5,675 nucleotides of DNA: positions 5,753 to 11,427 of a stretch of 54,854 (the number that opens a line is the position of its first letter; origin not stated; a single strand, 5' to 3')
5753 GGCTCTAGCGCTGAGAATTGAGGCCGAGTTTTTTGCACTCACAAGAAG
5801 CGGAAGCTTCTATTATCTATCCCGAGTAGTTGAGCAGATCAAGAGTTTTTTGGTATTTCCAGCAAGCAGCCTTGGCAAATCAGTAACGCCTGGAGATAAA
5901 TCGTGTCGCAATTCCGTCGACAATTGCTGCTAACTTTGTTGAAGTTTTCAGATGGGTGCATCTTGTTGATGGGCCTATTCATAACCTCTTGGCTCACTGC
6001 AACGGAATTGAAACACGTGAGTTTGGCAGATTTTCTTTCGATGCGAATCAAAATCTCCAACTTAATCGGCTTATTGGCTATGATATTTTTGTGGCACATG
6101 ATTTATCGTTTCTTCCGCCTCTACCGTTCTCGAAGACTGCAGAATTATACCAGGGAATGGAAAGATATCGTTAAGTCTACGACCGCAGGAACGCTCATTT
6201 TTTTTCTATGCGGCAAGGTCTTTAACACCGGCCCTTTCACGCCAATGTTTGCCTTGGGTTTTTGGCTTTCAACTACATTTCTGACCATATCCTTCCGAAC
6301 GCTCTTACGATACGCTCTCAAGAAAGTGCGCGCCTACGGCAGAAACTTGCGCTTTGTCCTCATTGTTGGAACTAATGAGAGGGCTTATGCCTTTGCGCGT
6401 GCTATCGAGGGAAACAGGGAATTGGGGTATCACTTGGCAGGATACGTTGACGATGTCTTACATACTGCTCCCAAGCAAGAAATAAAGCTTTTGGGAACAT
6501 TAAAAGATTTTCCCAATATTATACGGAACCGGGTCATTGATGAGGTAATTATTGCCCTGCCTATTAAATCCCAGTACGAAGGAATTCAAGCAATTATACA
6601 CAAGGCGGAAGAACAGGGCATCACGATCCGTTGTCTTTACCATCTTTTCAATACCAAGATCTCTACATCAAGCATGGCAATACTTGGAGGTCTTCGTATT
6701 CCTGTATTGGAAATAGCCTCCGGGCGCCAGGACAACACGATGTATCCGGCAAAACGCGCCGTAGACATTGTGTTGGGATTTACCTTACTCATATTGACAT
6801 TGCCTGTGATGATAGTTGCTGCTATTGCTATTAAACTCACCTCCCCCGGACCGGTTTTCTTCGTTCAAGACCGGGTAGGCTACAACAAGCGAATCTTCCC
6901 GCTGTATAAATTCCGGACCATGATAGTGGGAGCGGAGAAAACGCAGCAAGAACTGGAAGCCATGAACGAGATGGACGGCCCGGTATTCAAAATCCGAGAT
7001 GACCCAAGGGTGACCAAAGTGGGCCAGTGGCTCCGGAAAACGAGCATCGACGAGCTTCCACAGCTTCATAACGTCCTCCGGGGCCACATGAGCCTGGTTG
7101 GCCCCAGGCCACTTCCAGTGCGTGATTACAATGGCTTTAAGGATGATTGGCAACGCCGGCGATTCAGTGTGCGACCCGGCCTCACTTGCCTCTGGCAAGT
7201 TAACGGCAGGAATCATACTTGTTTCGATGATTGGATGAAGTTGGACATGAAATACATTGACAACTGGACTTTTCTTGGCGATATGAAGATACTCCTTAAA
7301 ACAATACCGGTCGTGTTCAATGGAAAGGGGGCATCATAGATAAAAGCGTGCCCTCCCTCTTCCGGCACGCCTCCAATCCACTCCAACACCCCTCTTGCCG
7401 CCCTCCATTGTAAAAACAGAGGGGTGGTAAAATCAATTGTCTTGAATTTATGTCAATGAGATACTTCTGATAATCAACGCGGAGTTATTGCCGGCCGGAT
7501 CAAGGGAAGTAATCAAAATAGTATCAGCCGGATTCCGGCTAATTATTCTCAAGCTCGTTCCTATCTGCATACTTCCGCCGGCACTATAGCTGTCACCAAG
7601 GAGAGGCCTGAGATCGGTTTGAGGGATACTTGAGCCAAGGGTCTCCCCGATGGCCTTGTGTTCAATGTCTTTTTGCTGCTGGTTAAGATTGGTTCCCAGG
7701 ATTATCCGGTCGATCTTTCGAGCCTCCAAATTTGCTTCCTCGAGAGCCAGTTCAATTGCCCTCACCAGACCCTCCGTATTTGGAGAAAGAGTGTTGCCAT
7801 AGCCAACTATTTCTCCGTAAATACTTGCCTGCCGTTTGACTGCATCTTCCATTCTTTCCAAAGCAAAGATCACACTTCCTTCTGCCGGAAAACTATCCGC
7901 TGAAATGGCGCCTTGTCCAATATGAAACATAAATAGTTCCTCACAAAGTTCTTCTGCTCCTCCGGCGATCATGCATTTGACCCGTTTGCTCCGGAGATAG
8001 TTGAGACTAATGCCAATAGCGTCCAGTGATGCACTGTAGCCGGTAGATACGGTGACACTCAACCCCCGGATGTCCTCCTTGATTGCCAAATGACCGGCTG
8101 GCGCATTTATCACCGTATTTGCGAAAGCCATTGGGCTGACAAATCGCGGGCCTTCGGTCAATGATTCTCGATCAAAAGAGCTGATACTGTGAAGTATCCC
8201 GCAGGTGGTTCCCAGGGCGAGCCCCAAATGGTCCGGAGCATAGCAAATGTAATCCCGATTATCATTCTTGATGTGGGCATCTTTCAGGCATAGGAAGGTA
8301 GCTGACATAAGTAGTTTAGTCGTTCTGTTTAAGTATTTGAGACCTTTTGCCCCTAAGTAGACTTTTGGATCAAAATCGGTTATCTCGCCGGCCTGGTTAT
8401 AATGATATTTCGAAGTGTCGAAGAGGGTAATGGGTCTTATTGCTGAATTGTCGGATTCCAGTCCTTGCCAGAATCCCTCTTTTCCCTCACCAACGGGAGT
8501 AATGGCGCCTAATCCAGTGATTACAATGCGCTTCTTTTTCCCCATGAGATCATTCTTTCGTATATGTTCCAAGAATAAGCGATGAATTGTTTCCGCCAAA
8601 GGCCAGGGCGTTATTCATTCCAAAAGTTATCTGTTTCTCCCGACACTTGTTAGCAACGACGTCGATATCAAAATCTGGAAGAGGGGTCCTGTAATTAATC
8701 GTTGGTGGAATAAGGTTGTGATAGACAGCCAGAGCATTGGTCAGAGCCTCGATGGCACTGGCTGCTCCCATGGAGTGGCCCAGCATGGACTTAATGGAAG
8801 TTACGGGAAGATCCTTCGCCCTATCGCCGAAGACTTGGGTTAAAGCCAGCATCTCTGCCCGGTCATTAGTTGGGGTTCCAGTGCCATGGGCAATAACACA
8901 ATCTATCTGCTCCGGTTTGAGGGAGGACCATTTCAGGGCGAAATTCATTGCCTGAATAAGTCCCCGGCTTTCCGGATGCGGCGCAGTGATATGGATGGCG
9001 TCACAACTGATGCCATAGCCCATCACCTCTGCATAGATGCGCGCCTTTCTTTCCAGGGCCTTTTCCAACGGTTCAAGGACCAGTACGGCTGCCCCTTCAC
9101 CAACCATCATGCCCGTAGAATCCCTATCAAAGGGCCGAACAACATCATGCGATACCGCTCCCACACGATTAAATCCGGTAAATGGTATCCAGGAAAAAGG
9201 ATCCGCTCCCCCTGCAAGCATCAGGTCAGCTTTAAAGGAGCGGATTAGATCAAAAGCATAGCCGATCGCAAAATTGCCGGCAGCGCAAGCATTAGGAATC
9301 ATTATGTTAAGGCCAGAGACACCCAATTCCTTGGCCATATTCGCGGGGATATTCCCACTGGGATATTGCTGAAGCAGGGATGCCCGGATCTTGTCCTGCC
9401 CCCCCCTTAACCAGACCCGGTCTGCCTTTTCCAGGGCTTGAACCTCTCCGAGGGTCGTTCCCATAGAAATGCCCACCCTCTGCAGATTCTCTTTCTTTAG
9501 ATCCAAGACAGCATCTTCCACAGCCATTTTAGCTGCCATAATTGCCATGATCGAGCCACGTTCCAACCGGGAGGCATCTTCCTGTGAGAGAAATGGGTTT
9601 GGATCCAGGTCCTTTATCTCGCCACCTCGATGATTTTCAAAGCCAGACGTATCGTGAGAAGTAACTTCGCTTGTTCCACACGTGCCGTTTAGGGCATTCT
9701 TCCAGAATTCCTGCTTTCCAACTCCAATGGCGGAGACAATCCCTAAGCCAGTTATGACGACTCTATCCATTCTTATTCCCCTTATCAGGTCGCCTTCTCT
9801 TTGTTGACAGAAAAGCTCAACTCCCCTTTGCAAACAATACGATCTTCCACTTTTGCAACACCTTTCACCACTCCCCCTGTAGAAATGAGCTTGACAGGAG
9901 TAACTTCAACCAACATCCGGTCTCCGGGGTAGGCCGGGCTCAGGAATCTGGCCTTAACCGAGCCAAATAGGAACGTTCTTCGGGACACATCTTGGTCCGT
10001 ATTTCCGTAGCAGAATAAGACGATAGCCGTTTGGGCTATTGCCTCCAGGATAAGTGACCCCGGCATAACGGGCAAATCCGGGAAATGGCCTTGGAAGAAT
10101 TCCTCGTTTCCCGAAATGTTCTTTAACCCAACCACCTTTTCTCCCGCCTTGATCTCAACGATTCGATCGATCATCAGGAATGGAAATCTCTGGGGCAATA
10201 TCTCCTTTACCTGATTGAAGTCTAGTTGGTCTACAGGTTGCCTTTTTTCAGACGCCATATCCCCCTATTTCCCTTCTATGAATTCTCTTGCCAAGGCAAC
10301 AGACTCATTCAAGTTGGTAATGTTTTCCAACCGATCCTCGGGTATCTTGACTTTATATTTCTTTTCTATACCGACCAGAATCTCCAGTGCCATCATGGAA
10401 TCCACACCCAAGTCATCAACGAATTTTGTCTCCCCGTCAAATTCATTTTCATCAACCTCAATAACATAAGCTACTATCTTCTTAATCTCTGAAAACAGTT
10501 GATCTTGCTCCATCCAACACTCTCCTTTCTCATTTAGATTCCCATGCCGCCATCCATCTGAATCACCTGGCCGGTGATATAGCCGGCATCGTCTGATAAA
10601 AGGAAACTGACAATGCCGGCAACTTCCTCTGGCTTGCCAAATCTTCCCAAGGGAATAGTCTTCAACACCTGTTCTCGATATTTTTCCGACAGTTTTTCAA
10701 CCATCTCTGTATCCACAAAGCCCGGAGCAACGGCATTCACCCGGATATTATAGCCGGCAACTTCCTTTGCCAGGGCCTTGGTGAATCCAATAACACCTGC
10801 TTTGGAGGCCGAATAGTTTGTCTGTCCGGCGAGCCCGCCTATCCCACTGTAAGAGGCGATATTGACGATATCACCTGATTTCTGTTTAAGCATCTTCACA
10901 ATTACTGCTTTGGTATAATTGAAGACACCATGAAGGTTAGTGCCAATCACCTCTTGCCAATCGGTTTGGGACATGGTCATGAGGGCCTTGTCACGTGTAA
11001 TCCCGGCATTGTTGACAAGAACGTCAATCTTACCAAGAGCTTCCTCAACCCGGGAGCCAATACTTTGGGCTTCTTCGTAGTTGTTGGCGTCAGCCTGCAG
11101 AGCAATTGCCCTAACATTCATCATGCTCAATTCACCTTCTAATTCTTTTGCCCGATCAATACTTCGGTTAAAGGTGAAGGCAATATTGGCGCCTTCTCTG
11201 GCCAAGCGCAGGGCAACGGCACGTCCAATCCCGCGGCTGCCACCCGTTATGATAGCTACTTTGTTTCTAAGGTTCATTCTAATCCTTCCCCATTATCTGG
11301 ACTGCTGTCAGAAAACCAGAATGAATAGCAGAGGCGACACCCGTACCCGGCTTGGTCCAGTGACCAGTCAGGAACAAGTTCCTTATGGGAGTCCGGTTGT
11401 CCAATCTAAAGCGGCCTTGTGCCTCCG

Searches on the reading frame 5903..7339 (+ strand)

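Call 7: search_protein_families(library=pfam, proteins=[window:5903-7339:+])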
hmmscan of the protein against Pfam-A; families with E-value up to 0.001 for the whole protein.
window:5903-7339:+ (478 aa): 2 families
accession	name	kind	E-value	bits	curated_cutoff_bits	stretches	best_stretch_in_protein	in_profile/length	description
PF02397.22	Bac_transf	-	3.9e-67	225.7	27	1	284-472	1-178/179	Bacterial sugar transferase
PF13727.12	CoA_binding_3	-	4.5e-15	56.5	25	1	73-243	5-172/175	CoA-binding domain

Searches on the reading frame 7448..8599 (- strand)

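Call 7: search_protein_families(library=pfam, proteins=[window:7448-8599:-])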
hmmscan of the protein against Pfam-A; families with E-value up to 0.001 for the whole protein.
window:7448-8599:- (383 aa): 1 family
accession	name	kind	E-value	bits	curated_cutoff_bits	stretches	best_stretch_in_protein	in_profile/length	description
PF00109.32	ketoacyl-synt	-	8.4e-25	88.3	20.8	1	23-225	2-211/252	Beta-ketoacyl synthase, N-terminal domain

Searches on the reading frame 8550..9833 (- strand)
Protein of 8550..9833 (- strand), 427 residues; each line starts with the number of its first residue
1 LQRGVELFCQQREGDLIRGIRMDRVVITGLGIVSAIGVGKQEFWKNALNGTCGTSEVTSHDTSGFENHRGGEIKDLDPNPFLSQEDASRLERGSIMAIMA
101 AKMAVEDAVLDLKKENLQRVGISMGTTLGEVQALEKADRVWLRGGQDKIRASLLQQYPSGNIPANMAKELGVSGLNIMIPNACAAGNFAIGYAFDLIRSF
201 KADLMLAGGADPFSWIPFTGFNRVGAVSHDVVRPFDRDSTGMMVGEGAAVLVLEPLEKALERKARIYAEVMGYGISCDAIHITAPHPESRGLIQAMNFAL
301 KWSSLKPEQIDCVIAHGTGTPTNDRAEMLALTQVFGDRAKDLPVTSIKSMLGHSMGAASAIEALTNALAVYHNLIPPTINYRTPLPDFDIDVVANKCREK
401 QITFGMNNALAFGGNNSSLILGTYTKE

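Call 7: search_protein_families(library=pfam, proteins=[window:8550-9833:-])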
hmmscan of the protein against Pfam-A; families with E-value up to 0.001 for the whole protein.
window:8550-9833:- (427 aa): 2 families
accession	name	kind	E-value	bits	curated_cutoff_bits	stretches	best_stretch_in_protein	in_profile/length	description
PF00109.32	ketoacyl-synt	-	2.2e-37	129.5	20.8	1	23-259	2-252/252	Beta-ketoacyl synthase, N-terminal domain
PF02801.28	Ketoacyl-synt_C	-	7e-34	116.8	20.8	1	267-381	1-118/119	Beta-ketoacyl synthase, C-terminal domain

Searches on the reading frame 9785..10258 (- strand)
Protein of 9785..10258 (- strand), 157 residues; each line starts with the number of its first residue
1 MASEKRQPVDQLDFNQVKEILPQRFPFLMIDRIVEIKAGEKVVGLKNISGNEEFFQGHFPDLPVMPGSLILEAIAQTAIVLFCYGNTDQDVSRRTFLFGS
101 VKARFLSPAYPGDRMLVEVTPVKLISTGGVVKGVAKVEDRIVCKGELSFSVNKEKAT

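Call 58: search_protein_families(library=pfam, proteins=[window:9785-10258:-])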
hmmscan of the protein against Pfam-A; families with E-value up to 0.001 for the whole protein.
window:9785-10258:- (157 aa): 1 family
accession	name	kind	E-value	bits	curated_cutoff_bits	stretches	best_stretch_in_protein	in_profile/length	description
PF07977.19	FabA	-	1.7e-27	96.2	23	1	21-145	1-137/138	FabA-like domain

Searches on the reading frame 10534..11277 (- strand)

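Call 58: search_protein_families(library=pfam, proteins=[window:10534-11277:-])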
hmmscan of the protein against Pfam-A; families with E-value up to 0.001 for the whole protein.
window:10534-11277:- (247 aa): 4 families
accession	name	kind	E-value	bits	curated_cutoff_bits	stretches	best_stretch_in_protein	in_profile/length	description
PF13561.12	adh_short_C2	-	2.7e-65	220.7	27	1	15-245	6-235/236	Enoyl-(Acyl carrier protein) reductase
PF00106.31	adh_short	-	1.7e-62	210.9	26.6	1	6-200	1-194/195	short chain dehydrogenase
PF08659.16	KR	-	4.1e-19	69.6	22.6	1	9-172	4-162/180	KR domain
PF23441.1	SDR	-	1.7e-05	24.8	27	1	158-245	166-255/258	SDR-like rossmann domain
